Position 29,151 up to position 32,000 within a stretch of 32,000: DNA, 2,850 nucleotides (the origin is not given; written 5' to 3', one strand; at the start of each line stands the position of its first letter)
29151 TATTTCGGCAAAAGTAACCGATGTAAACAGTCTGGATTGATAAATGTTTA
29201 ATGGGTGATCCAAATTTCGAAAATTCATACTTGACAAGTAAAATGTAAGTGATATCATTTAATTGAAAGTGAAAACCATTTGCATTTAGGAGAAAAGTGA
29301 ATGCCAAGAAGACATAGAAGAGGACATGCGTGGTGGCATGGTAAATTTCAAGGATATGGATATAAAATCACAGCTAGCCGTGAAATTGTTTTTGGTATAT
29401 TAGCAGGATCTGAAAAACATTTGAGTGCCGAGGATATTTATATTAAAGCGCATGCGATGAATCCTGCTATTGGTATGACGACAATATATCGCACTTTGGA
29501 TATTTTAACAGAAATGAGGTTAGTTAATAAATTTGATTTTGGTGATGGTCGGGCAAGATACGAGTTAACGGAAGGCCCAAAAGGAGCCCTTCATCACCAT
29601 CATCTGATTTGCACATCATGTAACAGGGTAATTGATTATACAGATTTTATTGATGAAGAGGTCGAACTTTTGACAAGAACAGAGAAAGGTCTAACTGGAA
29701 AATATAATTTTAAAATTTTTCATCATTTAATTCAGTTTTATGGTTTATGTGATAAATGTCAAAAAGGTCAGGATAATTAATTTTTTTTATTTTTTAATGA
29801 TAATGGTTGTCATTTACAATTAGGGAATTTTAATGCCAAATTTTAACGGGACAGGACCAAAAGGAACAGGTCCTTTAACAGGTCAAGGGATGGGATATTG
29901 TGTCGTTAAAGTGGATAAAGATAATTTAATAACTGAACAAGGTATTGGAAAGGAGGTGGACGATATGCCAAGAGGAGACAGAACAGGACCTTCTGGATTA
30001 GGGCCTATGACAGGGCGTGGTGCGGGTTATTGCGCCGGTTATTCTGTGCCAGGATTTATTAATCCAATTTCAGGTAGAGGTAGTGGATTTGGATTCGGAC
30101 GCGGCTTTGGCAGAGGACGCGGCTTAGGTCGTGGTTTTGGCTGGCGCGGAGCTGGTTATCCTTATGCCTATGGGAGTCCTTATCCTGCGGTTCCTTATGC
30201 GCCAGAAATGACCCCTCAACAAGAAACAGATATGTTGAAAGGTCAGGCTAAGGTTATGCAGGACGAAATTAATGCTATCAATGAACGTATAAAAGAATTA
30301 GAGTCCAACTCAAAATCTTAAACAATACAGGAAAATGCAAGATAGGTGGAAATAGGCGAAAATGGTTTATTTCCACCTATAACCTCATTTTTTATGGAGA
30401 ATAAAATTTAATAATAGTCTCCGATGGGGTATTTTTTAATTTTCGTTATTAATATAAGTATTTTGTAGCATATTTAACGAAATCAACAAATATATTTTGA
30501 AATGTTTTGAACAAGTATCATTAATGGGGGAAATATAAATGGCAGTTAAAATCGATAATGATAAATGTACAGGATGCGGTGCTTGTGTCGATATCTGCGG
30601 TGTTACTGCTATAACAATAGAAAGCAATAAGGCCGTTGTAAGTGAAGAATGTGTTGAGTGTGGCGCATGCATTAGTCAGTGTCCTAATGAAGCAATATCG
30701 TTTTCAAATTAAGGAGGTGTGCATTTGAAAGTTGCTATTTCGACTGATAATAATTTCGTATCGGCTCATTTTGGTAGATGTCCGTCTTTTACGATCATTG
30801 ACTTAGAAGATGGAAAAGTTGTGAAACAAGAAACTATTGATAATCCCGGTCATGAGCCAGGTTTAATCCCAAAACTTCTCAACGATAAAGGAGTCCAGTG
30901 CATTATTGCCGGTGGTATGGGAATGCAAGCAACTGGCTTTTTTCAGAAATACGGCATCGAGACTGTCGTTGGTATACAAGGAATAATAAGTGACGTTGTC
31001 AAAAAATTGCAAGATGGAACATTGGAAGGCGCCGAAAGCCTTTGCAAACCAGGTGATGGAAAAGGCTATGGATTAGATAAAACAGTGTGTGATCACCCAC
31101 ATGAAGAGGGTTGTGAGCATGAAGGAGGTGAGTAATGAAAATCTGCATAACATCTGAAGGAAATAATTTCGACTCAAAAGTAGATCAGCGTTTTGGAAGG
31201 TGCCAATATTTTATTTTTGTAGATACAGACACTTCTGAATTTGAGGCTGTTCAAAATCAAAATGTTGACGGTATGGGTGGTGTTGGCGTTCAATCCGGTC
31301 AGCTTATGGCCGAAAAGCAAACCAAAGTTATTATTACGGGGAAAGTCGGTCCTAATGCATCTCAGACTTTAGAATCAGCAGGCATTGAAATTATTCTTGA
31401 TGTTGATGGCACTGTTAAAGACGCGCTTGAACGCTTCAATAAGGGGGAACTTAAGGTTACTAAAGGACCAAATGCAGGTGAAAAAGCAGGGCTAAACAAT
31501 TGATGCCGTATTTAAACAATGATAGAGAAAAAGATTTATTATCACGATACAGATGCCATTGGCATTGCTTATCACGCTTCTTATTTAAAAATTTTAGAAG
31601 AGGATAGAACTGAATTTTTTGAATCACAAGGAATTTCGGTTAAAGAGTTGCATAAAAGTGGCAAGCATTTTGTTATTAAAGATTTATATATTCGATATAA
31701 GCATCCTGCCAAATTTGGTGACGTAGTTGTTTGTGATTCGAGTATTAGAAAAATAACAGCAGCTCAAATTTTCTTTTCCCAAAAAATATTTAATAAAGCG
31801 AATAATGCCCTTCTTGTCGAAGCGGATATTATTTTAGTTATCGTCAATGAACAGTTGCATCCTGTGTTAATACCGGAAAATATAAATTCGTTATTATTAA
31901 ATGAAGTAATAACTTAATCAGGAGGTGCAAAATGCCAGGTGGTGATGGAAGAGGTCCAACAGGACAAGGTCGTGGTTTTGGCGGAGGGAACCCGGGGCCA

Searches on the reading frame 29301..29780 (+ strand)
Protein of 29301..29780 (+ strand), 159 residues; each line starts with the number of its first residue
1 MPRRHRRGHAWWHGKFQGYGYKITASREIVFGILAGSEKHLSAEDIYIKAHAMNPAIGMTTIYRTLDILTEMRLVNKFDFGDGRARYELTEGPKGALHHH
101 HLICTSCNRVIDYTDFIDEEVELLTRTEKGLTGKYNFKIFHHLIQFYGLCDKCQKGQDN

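Call 60: search_protein_families(library=pfam, proteins=[window:29301-29780:+], max_evalue=0.001)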
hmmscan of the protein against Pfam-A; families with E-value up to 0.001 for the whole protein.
window:29301-29780:+ (159 aa): 1 family
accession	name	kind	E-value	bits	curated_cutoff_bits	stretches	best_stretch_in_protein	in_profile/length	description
PF01475.25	FUR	-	7.6e-29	100.8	23.1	1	20-147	3-121/121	Ferric uptake regulator family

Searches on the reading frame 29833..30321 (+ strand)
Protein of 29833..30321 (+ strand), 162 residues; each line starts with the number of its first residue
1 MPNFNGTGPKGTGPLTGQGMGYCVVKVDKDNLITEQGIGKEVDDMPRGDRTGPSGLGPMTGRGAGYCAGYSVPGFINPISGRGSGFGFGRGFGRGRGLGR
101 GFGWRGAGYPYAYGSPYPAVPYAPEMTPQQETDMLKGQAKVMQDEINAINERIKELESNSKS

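Call 60: search_protein_families(library=pfam, proteins=[window:29833-30321:+], max_evalue=0.001)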
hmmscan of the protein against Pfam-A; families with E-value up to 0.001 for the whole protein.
window:29833-30321:+ (162 aa): 1 family
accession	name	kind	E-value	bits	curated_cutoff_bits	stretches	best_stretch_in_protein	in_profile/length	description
PF17253.7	DUF5320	-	3.2e-39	134.5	27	2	45-156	1-99/99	Family of unknown function (DUF5320)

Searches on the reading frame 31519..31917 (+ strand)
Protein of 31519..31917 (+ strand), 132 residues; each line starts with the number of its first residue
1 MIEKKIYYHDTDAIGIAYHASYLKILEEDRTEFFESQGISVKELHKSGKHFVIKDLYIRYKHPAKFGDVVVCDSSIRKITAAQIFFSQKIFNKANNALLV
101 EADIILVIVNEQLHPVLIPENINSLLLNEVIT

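Call 60: search_protein_families(library=pfam, proteins=[window:31519-31917:+], max_evalue=0.001)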
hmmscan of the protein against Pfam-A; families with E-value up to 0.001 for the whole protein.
window:31519-31917:+ (132 aa): 3 families
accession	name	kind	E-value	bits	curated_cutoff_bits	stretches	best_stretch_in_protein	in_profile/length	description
PF13279.12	4HBT_2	-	8.9e-14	52.4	25.5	1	9-122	4-118/122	Thioesterase-like superfamily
PF03061.28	4HBT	-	1.7e-11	44.7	20.6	1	15-94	2-74/79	Thioesterase superfamily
PF01643.23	Acyl-ACP_TE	-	0.00033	20.8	23.7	1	6-112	10-116/131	Acyl-ACP thioesterase N-terminal domain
